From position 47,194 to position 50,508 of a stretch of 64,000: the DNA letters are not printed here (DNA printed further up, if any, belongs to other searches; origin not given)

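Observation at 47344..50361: Two complete GspE/PilB-type secretion ATPases fused into one 1027-aa polypeptide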

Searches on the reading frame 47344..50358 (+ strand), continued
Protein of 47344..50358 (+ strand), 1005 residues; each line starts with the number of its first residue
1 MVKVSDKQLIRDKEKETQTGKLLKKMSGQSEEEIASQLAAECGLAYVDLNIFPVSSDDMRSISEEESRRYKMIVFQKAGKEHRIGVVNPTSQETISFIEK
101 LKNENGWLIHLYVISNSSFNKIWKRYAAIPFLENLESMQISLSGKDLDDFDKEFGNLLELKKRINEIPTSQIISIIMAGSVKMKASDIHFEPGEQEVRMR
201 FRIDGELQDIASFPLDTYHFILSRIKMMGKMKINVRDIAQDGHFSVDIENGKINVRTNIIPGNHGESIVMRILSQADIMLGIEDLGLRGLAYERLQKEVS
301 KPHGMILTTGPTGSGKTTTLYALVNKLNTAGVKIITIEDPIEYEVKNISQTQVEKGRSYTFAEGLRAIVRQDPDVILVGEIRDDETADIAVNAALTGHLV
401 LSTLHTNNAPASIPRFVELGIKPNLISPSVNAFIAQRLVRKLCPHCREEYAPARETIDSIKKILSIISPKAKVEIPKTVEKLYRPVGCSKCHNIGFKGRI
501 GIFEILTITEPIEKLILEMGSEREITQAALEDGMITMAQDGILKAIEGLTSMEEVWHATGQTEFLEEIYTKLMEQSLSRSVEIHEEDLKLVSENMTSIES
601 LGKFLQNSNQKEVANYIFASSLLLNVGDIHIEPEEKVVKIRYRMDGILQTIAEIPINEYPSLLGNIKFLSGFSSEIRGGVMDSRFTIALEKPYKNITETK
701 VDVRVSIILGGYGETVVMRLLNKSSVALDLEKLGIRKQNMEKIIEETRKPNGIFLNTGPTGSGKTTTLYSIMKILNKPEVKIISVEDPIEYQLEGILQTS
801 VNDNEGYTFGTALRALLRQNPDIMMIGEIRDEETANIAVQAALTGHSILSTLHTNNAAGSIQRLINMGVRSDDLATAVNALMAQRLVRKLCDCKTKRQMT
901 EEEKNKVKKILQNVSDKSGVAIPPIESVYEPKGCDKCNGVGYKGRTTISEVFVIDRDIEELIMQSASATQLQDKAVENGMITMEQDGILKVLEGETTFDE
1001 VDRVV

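Call 7: find_encoding_contigs(protein=window:47344-50358:+, flank=10000, max_places=6)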
Protein window:47344-50358:+ (1005 aa): 11 contigs read that carry it; 3 places shown.
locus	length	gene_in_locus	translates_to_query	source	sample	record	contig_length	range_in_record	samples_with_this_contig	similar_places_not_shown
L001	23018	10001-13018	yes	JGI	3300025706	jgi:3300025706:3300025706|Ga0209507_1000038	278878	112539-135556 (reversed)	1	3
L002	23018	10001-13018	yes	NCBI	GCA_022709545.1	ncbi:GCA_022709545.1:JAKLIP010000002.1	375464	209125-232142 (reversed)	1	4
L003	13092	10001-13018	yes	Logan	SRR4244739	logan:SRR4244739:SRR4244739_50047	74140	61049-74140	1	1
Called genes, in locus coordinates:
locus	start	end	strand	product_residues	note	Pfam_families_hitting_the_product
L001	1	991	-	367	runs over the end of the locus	PF11258:DUF3048, PF17479:DUF3048_C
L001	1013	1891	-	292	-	PF01149:Fapy_DNA_glyco, PF06831:H2TH, PF06827:zf-FPG_IleRS (weak)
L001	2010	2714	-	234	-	PF13609:Porin_4 (faint)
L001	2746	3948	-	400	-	-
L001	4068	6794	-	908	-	PF02739:5_3_exonuc_N, PF01367:5_3_exonuc, PF01612:DNA_pol_A_exo1, PF22619:DNA_polI_exo1, PF00476:DNA_pol_A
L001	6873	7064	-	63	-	-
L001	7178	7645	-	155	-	-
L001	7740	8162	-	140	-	PF02367:TsaE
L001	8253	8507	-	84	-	-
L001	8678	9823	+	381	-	PF01368:DHH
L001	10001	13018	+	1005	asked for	PF00004:AAA (faint), PF00437:T2SSE, PF25199:nSTAND_NTPase5 (faint), PF00005:ABC_tran (faint), PF03215:Rad17 (faint), PF04851:ResIII (faint), PF12775:AAA_7 (faint), PF00437:T2SSE, +6 more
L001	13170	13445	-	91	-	-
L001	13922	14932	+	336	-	PF06068:TIP49 (faint), PF13173:AAA_14 (faint), PF05496:RuvB_N, PF13191:AAA_16 (faint), PF00004:AAA, PF07728:AAA_5, PF17864:AAA_lid_4, PF05491:WHD_RuvB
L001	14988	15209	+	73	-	-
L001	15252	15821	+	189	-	PF03703:bPH_2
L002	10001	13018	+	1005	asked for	PF00004:AAA (faint), PF00437:T2SSE, PF25199:nSTAND_NTPase5 (faint), PF00005:ABC_tran (faint), PF03215:Rad17 (faint), PF04851:ResIII (faint), PF12775:AAA_7 (faint), PF00437:T2SSE, +6 more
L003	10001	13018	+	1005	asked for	PF00004:AAA (faint), PF00437:T2SSE, PF25199:nSTAND_NTPase5 (faint), PF00005:ABC_tran (faint), PF03215:Rad17 (faint), PF04851:ResIII (faint), PF12775:AAA_7 (faint), PF00437:T2SSE, +6 more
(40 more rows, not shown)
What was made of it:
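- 47344..50361 (+): Tandem PilB/GspE-type ATPase gene (1005 aa plus stop). Identical protein on NCBI, JGI and Logan contigs (call 7).
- The same 1005-aa product appears on 11 contigs from independent assemblies (call 7).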

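Call 16: search_solved_structures(query=window:47344-50358:+, max_evalue=1e-20, show_alignments=1)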
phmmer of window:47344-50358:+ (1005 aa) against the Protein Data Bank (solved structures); distinct sequences matched with E-value up to 1e-20: 22.
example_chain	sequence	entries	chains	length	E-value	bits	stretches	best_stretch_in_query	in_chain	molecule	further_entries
3jc8_Ba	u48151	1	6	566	9.8e-105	354.6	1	13-559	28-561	Type IV-A pilus assembly ATPase PilB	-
5zfr_A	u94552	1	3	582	1.3e-103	350.9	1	16-559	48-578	Type IV pilus biogenesis ATPase PilB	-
6olj_C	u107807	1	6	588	1.7e-103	350.5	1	15-559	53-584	Type IV pilus biogenesis ATPase PilB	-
5tsg_B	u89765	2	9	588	4e-103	349.3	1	15-559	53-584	Type IV pilus biogenesis ATPase PilB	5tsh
4pht_A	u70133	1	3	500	1.7e-95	324.1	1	154-559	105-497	General secretory pathway protein E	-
1p9r_A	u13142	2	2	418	9.8e-95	321.5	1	145-558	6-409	General secretion pathway protein E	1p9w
4ksr_A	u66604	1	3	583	1.4e-94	321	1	161-563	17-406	Type II secretion system protein E, Hemolysin-coregulated protein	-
4kss_A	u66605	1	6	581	3.1e-94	319.9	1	161-561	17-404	Type II secretion system protein E, hemolysin-coregulated protein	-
6f8l_G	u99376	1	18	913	1.1e-91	311.4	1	33-559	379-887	Type IV pilus assembly protein PilF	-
5oiu_A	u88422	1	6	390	1.4e-90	307.8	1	172-556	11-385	Type IV pilus assembly protein PilF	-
6ejf_A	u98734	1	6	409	1.8e-90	307.4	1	180-559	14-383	Type IV pilus assembly protein PilF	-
5it5_F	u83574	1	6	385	2.3e-90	307.1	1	180-556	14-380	ATP binding motif-containing protein PilF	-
8dze_A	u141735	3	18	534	2.6e-37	131.5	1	563-1001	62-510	BfpD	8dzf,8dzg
5fl3_A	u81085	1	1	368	7e-37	130.1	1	176-419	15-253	PILI RETRACTION PROTEIN PILT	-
3jvu_A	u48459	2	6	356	1.4e-36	129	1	174-442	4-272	Twitching mobility protein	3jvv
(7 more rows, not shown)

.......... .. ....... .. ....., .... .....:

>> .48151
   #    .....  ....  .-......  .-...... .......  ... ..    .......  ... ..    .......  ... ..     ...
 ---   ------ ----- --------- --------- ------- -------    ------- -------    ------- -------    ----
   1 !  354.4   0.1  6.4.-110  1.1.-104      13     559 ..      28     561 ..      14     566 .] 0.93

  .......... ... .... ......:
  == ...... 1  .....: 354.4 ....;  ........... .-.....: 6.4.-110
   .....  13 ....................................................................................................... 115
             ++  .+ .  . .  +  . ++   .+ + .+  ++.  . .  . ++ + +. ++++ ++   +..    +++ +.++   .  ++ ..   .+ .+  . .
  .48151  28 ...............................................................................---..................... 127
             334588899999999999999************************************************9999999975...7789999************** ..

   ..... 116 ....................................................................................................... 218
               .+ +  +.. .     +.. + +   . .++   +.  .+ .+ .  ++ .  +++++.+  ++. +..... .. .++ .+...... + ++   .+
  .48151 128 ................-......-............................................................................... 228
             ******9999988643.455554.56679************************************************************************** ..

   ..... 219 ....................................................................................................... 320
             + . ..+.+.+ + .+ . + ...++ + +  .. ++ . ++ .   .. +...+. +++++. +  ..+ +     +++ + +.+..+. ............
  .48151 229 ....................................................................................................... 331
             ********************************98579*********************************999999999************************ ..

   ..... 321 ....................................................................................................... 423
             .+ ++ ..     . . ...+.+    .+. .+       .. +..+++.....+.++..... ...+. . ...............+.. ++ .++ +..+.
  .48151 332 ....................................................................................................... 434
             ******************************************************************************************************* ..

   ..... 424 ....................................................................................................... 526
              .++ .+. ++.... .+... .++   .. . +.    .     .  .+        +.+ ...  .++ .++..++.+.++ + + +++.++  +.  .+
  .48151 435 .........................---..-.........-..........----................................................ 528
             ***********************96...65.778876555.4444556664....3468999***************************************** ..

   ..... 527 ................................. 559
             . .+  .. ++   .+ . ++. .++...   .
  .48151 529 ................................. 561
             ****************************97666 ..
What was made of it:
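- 47344..47733 (+): N1 domain (residues 1-130; GspE-N/MshEN-type), present once only. Aligns to the N-terminal part of M. xanthus PilB 3jc8 (call 16).
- Closest known: PilB, the type IVa pilus assembly ATPase. Same: It is the best sequence match for unit 1 over its full length, including N1 (E about 1e-105, call 16).
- Best solved relatives are PilB (E = 1e-105), then GspE and PilF (call 16). All solved chains in this family are single-unit (call 16).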

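Call 23: search_protein_representatives(protein=window:47344-50358:+)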
Query: 1005 residues. Proteins with E-value up to 0.001 (for the whole library): 56117; up to 1e-10: 35753; up to 1e-30: 15422. The best 150 are listed.
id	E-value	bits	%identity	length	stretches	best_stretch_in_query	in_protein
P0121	0.0e+00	1185.9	54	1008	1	11-1004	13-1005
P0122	0.0e+00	1071.3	50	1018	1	16-1004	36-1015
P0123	2.5e-276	935.8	45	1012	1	10-1005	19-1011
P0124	2.7e-250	849.6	43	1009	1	18-1005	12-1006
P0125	2.1e-246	836.7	44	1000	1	14-1004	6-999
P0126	6.6e-241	818.5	60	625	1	121-743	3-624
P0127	4.4e-237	805.9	43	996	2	26-617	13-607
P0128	8.6e-237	804.9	42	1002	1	26-1004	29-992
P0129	2.5e-227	773.6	41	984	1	21-996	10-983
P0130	9.3e-225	765.1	41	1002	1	29-1004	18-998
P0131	1.6e-222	757.7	42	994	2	24-561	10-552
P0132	8.8e-222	755.2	41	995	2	25-559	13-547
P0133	3.5e-220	749.9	39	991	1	25-1005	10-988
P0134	5.1e-210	716.3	39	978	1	26-999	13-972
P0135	2.8e-173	594.8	66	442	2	519-871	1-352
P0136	6.7e-170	583.6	50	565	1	10-561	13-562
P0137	3.7e-161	554.6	42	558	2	697-1004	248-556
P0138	3.1e-160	551.6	43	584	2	22-447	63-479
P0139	2.2e-156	538.9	52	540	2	310-556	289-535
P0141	3.5e-153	528.2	36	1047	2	171-561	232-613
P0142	5.0e-153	527.7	47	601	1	16-576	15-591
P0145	3.0e-148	511.9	43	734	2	699-1005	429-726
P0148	3.5e-146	505.1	42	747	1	20-619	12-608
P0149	9.7e-146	503.6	44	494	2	699-1005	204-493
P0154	1.1e-136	473.7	40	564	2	628-1005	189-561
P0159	2.5e-134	465.9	37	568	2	700-1005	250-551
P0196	5.8e-124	431.5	42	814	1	21-569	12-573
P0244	3.3e-115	402.6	34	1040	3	11-560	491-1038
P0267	3.4e-113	395.9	41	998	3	151-559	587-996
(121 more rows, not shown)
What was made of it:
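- About 14 further tandem clusters at 39-54% identity among 1.84 billion representatives (call 23).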
